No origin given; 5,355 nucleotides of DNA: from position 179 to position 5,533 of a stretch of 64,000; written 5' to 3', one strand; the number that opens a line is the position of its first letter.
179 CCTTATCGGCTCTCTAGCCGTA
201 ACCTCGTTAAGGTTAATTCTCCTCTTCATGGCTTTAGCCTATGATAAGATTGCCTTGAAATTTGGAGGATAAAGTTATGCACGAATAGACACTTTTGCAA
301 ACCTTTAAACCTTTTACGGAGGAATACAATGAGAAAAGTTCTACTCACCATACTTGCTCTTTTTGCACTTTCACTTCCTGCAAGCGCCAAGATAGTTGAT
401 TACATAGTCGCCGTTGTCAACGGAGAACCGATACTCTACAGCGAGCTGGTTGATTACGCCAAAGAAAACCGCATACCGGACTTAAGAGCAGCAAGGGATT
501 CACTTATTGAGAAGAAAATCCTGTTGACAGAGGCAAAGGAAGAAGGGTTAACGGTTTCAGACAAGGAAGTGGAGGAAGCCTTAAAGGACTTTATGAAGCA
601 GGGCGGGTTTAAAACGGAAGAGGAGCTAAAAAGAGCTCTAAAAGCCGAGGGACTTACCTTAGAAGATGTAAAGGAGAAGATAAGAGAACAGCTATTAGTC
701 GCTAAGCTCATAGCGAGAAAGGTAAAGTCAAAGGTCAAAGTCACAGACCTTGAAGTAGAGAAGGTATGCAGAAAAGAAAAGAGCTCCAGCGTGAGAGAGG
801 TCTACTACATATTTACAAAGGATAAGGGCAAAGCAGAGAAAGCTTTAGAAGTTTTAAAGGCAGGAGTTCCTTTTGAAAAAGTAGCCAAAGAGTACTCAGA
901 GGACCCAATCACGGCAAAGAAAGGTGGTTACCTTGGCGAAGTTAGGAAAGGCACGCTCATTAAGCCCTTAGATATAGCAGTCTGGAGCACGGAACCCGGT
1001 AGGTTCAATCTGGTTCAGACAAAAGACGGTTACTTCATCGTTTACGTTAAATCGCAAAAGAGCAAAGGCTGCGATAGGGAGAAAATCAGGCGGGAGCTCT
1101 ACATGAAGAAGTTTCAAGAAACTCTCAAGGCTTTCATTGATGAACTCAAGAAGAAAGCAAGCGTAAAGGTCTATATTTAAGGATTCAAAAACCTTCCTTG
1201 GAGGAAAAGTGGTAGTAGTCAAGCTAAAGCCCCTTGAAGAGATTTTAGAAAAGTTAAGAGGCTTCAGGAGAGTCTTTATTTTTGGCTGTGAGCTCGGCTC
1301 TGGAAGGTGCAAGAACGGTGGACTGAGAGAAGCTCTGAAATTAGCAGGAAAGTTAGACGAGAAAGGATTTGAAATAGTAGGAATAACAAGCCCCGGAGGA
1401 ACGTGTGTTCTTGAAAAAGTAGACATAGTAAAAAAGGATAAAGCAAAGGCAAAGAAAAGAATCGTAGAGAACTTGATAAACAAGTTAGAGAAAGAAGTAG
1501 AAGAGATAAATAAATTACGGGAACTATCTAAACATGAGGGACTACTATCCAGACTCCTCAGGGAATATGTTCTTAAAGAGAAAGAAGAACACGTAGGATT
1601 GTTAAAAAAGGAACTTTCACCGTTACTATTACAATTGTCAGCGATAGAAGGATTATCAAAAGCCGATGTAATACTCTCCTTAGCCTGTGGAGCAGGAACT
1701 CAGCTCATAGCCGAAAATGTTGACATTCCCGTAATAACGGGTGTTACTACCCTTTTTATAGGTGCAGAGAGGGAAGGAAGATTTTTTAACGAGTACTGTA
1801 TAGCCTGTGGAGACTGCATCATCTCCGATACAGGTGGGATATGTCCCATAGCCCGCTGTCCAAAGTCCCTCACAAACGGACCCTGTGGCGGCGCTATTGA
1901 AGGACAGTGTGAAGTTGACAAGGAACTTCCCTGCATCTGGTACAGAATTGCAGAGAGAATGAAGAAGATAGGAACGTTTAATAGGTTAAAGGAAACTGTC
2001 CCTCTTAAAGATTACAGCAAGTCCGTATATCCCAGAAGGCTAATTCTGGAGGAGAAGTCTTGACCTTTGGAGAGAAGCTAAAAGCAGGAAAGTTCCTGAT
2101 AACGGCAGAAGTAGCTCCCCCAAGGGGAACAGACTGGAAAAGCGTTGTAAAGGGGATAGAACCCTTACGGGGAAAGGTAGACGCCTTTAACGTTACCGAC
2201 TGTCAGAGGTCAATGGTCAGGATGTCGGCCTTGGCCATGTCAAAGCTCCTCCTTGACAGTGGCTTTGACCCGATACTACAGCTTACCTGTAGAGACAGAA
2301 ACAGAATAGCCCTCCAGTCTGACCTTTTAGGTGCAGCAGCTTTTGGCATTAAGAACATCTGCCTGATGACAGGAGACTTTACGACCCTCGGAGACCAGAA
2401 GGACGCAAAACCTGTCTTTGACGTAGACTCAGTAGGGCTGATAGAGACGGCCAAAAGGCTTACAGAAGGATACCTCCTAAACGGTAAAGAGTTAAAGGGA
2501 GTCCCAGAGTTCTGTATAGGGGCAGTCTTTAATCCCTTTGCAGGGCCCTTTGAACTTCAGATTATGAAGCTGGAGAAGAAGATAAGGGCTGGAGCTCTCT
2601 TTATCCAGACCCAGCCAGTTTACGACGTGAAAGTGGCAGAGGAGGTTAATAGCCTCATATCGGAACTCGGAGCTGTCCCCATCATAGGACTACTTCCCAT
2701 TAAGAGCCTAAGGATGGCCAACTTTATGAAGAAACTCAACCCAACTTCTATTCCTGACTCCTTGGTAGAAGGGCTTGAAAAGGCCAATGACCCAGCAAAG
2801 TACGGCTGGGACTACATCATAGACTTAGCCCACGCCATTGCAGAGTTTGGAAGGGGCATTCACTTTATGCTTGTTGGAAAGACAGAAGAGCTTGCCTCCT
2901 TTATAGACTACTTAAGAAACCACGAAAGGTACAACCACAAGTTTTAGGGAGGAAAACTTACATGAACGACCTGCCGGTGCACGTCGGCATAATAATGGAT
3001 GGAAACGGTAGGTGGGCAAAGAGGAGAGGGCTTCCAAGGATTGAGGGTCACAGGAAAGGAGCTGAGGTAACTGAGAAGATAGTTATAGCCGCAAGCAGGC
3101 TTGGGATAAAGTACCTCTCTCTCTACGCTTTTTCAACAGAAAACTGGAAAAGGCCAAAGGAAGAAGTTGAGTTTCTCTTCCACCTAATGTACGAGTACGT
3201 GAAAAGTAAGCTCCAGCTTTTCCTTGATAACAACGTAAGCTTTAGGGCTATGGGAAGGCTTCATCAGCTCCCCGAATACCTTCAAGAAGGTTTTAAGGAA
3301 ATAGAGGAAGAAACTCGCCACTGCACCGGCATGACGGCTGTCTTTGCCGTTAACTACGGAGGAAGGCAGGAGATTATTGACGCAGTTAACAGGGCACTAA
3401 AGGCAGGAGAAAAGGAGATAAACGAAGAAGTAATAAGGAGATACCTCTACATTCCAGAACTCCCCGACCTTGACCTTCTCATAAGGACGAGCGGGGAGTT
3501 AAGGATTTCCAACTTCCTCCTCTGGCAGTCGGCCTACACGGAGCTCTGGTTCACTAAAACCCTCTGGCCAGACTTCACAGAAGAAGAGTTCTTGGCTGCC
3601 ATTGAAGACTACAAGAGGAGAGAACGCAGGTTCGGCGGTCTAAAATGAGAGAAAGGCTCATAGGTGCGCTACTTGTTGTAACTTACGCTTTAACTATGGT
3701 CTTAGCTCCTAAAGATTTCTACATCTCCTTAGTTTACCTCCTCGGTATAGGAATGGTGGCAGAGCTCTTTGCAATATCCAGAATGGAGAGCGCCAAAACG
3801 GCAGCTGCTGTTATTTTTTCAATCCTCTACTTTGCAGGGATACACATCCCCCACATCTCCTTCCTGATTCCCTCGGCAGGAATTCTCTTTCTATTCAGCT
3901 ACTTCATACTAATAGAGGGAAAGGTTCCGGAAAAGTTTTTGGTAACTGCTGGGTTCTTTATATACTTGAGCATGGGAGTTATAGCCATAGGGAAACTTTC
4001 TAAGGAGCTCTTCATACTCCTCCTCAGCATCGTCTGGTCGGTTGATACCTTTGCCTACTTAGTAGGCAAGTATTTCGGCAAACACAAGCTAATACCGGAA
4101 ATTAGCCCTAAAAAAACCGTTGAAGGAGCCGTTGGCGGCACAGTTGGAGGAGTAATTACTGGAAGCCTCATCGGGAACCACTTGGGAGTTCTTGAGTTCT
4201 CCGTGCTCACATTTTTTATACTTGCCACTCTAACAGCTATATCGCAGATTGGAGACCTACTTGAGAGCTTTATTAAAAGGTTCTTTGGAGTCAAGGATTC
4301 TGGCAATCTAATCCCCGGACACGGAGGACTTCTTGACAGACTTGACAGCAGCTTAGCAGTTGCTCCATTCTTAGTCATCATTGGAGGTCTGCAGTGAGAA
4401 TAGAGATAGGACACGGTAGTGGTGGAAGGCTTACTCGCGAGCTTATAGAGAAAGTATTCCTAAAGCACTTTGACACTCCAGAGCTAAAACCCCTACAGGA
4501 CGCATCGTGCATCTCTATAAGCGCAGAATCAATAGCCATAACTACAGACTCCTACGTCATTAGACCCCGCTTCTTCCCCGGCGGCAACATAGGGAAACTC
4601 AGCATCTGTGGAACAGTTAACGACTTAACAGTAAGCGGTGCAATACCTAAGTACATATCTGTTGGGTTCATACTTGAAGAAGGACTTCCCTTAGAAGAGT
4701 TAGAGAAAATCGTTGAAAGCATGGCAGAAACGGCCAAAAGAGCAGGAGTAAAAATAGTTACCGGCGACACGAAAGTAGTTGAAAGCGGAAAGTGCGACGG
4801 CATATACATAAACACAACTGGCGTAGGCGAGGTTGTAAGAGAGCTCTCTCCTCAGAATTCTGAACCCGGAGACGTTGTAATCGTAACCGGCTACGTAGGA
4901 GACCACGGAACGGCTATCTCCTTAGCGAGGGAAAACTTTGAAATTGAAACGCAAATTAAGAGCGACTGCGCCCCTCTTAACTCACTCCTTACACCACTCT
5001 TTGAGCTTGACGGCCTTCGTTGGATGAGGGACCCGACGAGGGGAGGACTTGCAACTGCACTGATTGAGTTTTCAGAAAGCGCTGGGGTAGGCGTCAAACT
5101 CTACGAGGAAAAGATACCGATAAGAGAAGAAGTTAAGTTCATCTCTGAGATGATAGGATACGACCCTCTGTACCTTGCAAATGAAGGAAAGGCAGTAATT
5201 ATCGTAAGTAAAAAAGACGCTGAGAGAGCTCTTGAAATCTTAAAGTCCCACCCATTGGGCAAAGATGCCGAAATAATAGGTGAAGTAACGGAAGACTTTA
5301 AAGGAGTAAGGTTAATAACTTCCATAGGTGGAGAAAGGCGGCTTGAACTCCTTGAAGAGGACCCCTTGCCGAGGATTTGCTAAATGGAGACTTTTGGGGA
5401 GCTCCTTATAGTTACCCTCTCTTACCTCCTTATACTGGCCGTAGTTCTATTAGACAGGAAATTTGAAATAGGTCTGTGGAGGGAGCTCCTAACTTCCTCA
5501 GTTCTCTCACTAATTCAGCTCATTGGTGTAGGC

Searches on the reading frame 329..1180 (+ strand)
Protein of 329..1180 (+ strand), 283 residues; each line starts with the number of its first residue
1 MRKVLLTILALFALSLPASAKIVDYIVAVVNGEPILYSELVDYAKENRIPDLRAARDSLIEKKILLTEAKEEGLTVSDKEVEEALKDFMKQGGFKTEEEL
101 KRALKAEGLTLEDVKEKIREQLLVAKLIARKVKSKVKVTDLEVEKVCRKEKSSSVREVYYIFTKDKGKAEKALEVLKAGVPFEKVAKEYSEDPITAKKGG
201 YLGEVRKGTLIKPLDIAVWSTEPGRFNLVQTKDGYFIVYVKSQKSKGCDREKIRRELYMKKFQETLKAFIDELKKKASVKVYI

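Call 18: search_protein_families(library=padloc, alignment_id=A1, max_evalue=0.001)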
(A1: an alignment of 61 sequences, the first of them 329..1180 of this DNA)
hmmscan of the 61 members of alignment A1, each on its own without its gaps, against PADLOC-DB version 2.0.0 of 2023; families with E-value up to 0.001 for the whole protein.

A. member 1, window:329-1180:+ (283 aa): 0 families

B. families by the number of members that match (of 61 scanned): 190 families (the first 25 are shown)
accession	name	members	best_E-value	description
PDLC04140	mad8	3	9.8e-08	mads_8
PDLC03859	LmuB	2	3.2e-40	-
PDLC04135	mad3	2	3.9e-27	mads_3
PDLC03865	LmuB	2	2.1e-23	-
PDLC03878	NsnB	2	2.1e-20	-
PDLC03863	LmuB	2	1.3e-19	-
PDLC02979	AriA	2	1.7e-17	-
PDLC02980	AriA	2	2.3e-15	-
PDLC00271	PtuA1|PtuA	2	1.1e-14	AAA ATPase domain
PDLC02668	DndD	2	1.4e-14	DndD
PDLC02747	PbeC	2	2e-11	PbeC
PDLC02913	ATPase_I-A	2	2.5e-11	-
PDLC00298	PtuA1|PtuA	2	2.9e-11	AAA ATPase domain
PDLC00278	PtuA1|PtuA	2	4.9e-11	AAA ATPase domain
PDLC00269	PtuA1|PtuA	2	5.3e-11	AAA ATPase domain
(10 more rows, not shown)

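Call 41: search_protein_families(library=pfam, proteins=[window:329-1180:+], max_evalue=0.00001)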
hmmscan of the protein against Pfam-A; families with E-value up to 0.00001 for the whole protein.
window:329-1180:+ (283 aa): 5 families
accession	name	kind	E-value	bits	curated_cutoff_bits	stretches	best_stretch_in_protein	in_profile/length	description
PF13616.12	Rotamase_3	-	1.4e-14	55.1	22.5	1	164-243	35-115/116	PPIC-type PPIASE domain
PF09312.16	SurA_N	-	7e-13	49.2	30.8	1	23-127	1-117/118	SurA N-terminal domain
PF13624.11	SurA_N_3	-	5.6e-12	46.2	27.2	1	53-127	85-161/162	SurA-like N-terminal domain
PF00639.27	Rotamase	-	7.7e-11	43.3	21.7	1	167-241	20-96/97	PPIC-type PPIASE domain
PF13623.11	SurA_N_2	-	4.8e-07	30.2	28.5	0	53-89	87-122/145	SurA-like N-terminal domain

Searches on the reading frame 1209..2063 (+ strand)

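Call 41: search_protein_families(library=pfam, proteins=[window:1209-2063:+], max_evalue=0.00001)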
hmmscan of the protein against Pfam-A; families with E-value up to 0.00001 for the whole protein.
window:1209-2063:+ (284 aa): 1 family
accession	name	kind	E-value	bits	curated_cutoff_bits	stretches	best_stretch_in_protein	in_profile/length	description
PF12225.13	DUF5981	-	1.9e-33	114.4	23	1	178-270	3-95/95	Methylene-tetrahydrofolate reductase C terminal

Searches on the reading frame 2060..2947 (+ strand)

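Call 41: search_protein_families(library=pfam, proteins=[window:2060-2947:+], max_evalue=0.00001)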
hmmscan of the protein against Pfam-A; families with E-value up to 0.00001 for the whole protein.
window:2060-2947:+ (295 aa): 1 family
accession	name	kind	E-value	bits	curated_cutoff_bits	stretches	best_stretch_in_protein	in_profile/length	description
PF02219.23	MTHFR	-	3.2e-30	105.9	24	1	5-277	4-278/287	Methylenetetrahydrofolate reductase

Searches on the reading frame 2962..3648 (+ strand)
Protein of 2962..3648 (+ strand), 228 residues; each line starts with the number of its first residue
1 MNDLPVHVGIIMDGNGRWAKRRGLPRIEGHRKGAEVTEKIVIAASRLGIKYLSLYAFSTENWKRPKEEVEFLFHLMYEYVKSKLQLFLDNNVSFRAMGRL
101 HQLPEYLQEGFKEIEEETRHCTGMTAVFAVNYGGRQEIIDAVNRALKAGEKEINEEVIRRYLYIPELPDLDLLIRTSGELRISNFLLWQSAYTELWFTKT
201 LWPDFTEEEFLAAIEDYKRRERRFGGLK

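Call 41: search_protein_families(library=pfam, proteins=[window:2962-3648:+], max_evalue=0.00001)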
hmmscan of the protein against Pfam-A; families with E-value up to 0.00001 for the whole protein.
window:2962-3648:+ (228 aa): 1 family
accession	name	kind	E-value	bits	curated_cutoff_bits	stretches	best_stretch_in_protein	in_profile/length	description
PF01255.24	Prenyltransf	-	1.3e-86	290.1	27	1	11-225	1-219/219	Putative undecaprenyl diphosphate synthase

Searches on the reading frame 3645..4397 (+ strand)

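Call 41: search_protein_families(library=pfam, proteins=[window:3645-4397:+], max_evalue=0.00001)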
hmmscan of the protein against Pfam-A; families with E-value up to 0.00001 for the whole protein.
window:3645-4397:+ (250 aa): 1 family
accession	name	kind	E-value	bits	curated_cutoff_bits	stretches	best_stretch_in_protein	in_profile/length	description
PF01148.25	CTP_transf_1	-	1.1e-51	176.6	24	1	3-246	2-260/264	Cytidylyltransferase family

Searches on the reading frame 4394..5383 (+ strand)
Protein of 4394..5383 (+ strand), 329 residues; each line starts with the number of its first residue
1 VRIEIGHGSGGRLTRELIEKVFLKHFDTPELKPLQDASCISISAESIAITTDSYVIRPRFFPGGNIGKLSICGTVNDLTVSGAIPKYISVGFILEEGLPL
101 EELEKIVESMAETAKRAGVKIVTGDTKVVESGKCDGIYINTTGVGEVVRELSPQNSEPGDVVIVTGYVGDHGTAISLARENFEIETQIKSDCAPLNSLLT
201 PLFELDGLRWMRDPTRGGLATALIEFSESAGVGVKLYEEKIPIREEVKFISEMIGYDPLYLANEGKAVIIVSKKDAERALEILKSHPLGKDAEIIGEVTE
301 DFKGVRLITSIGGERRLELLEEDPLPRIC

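Call 41: search_protein_families(library=pfam, proteins=[window:4394-5383:+], max_evalue=0.00001)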
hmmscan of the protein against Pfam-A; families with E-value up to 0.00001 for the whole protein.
window:4394-5383:+ (329 aa): 2 families
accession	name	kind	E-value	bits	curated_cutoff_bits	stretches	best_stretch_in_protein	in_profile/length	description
PF02769.27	AIRS_C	-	6.2e-29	101.6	23.1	1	157-304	1-151/156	AIR synthase related protein, C-terminal domain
PF00586.29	AIRS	-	3.6e-22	79.4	24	1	35-147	2-112/112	AIR synthase related protein, N-terminal domain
